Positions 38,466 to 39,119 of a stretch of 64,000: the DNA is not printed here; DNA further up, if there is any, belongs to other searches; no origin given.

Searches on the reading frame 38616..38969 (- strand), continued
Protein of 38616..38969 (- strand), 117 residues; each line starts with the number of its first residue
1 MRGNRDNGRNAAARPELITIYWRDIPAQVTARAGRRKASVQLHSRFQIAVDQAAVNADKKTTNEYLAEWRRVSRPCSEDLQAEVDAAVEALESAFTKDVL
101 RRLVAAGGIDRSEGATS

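Call 49: fold_search(model_id=the predicted structure, library=pdb)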
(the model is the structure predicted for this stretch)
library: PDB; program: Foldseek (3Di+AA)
matches with E <= 10: 424; with E <= 0.001: 0
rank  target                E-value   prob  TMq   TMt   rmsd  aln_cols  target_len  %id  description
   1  8evv_C                1.1e-01  0.20  0.25  0.13  12.8       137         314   16  Apo form of DdlA from Pseudomonas aeruginosa PAO1 (released 2023-08-30)
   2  3r5x_D                1.7e-01  0.21  0.26  0.12  14.1       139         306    7  Crystal Structure of D-alanine--D-Alanine Ligase from Bacillus anthracis complexed with ATP (released 2011-04-06)
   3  8evv_A                2.3e-01  0.14  0.24  0.12  13.7       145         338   14  Apo form of DdlA from Pseudomonas aeruginosa PAO1 (released 2023-08-30)
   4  3r5x_A                2.6e-01  0.16  0.25  0.12  12.4       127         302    9  Crystal Structure of D-alanine--D-Alanine Ligase from Bacillus anthracis complexed with ATP (released 2011-04-06)
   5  8evv_B                3.8e-01  0.13  0.26  0.13  13.1       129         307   16  Apo form of DdlA from Pseudomonas aeruginosa PAO1 (released 2023-08-30)
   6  3k60_A                4.4e-01  0.13  0.24  0.14  10.9        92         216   18  Crystal structure of N-terminal domain of Plasmodium falciparum Hsp90 (PF07_0029) bound to ADP (released 2010-08-18)
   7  3r5x_C                4.7e-01  0.16  0.28  0.13  12.7       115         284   10  Crystal Structure of D-alanine--D-Alanine Ligase from Bacillus anthracis complexed with ATP (released 2011-04-06)
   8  8evw_A                5.0e-01  0.12  0.26  0.13  12.2       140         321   14  DdlA from Pseudomonas aeruginosa PAO1 in complex with ATP and D-ala-D-ala (released 2023-08-30)
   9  5opt_r                5.3e-01  0.04  0.16  0.14  12.8       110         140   12  Structure of KSRP in context of Trypanosoma cruzi 40S (released 2017-11-15)
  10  4v1t_B                7.3e-01  0.05  0.15  0.04  12.1        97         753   15  Heterocyclase in complex with substrate and Cofactor (released 2015-01-14)
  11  9cuy_E                7.3e-01  0.02  0.13  0.05  15.6       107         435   13  Bacteriophage PhiTE extended baseplate (released 2025-04-16)
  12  8tf0_B                7.8e-01  0.11  0.23  0.13   9.7        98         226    8  Crystal structure of Grp94 N-terminal domain bound to the purine inhibitor PU-H36 (released 2024-11-06)
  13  3o2f_A                7.8e-01  0.08  0.22  0.12  10.0       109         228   10  Structure of the N-domain of GRP94 bound to the HSP90 inhibitor PU-H54 (released 2011-10-05)
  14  6rd4_7                7.8e-01  0.05  0.20  0.14  30.4       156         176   17  CryoEM structure of Polytomella F-ATP synthase, Full dimer, composite map (released 2019-07-03)
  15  5wmt_A                8.3e-01  0.12  0.24  0.14   9.8        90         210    7  Structure of GRP94 N-terminal Domain bound to resorcinylic inhibitor BnIm. (released 2018-04-18)
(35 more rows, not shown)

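Call 66: search_protein_representatives(alignment_id=A1)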
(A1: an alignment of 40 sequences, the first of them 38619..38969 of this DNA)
Query: 40 sequences, 107 profile positions. Proteins with E-value up to 0.001 (for the whole library): 1315; up to 1e-10: 715; up to 1e-30: 42. The best 150 are listed.
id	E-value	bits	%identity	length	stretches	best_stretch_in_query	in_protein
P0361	2.2e-53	195.0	-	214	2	2-102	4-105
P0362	3.7e-40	152.4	-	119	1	2-104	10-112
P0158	1.6e-38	147.2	-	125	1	3-103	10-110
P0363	1.2e-37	144.3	-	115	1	5-104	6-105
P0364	5.5e-37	142.2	-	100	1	6-103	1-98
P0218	6.2e-37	142.1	-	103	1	3-102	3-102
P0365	1.0e-36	141.3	-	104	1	6-103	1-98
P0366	1.4e-36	140.9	-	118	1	7-102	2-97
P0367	3.0e-36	139.9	-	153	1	7-104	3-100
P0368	4.1e-36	139.4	-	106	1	6-105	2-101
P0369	2.6e-35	136.9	-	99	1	7-102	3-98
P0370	2.6e-35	136.9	-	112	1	5-105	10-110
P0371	1.5e-34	134.4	-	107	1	3-104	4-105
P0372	1.6e-34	134.3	-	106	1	6-104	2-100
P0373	3.3e-34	133.3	-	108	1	6-102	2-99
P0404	5.1e-30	119.8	-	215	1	6-104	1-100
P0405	5.4e-30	119.7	-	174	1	3-103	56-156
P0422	1.4e-28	115.2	-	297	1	6-102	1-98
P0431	5.8e-28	113.2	-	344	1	4-102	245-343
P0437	2.1e-27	111.4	-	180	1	4-78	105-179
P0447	6.5e-27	109.8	-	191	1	7-78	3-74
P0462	4.3e-26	107.2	-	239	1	3-104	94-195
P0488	2.8e-25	104.6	-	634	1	6-103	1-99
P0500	7.8e-25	103.1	-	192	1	4-104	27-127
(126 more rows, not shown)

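Call 67: search_protein_families(library=pfam, proteins=[P0431, P0488, P0422, P0404, P0462, P0361, P0447, P0437, P0500, P0405], max_evalue=0.001)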
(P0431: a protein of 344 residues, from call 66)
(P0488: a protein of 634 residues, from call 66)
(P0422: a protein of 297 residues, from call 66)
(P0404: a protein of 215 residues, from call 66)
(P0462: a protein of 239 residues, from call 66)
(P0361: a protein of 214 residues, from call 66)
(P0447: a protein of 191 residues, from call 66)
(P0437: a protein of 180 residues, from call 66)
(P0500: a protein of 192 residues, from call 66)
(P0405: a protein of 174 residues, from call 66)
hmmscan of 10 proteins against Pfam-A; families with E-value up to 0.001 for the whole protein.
P0431 (344 aa): 2 families
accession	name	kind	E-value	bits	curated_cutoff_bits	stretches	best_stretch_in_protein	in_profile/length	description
PF07796.16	DUF1638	-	8.3e-20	71.7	27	1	36-187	2-156/161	Protein of unknown function (DUF1638)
PF13769.11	Virulence_fact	-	1.7e-18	67.2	25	1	254-336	2-80/81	Virulence factor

P0488 (634 aa): 4 families
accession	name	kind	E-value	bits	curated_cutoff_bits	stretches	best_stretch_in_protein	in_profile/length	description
PF14574.11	RACo_C_ter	-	5e-37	127.8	27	1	497-608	5-101/261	C-terminal domain of RACo the ASKHA domain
PF17651.6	Raco_middle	-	1.2e-17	64.5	26.8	1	328-403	1-76/163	RACo middle region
PF13769.11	Virulence_fact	-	2.5e-15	57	25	1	8-81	2-71/81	Virulence factor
PF17650.6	RACo_linker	-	5e-07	29.9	26.2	1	285-324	44-84/86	RACo linker region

P0422 (297 aa): 3 families
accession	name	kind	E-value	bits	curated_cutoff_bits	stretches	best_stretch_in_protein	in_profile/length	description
PF13769.11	Virulence_fact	-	6.5e-22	78.1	25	1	8-92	2-81/81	Virulence factor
PF17650.6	RACo_linker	-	7.4e-20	71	26.2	1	223-294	3-71/86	RACo linker region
PF00111.32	Fer2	-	1.6e-05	25.2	21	1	118-159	12-53/77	2Fe-2S iron-sulfur cluster binding domain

P0404 (215 aa): 1 family
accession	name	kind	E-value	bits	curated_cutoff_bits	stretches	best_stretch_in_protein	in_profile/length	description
PF13769.11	Virulence_fact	-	1.9e-21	76.7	25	1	8-92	2-81/81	Virulence factor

P0462 (239 aa): 1 family
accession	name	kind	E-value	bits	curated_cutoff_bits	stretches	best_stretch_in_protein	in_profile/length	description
PF13769.11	Virulence_fact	-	5.2e-17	62.4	25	1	104-187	2-81/81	Virulence factor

P0361 (214 aa): 2 families
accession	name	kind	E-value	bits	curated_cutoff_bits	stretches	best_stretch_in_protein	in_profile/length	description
PF13769.11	Virulence_fact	-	1.6e-47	160.2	25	2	115-200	1-81/81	Virulence factor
PF24382.1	DUF7538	-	0.0009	19.5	27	0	13-49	39-76/83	Family of unknown function (DUF7538)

P0447 (191 aa): 1 family
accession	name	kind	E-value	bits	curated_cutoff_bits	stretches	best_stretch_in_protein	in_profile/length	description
PF13769.11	Virulence_fact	-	9.2e-14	52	25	1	9-73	2-62/81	Virulence factor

P0437 (180 aa): 1 family
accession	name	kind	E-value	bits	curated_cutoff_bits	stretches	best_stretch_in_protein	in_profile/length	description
PF13769.11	Virulence_fact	-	3.2e-12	47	25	1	114-177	2-61/81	Virulence factor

P0500 (192 aa): 1 family
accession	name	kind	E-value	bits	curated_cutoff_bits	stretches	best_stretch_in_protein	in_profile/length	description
PF13769.11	Virulence_fact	-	3.6e-13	50.1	25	1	36-118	2-80/81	Virulence factor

P0405 (174 aa): 1 family
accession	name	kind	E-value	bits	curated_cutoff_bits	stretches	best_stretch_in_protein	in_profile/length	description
PF13769.11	Virulence_fact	-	8.6e-18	64.9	25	1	66-149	2-81/81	Virulence factor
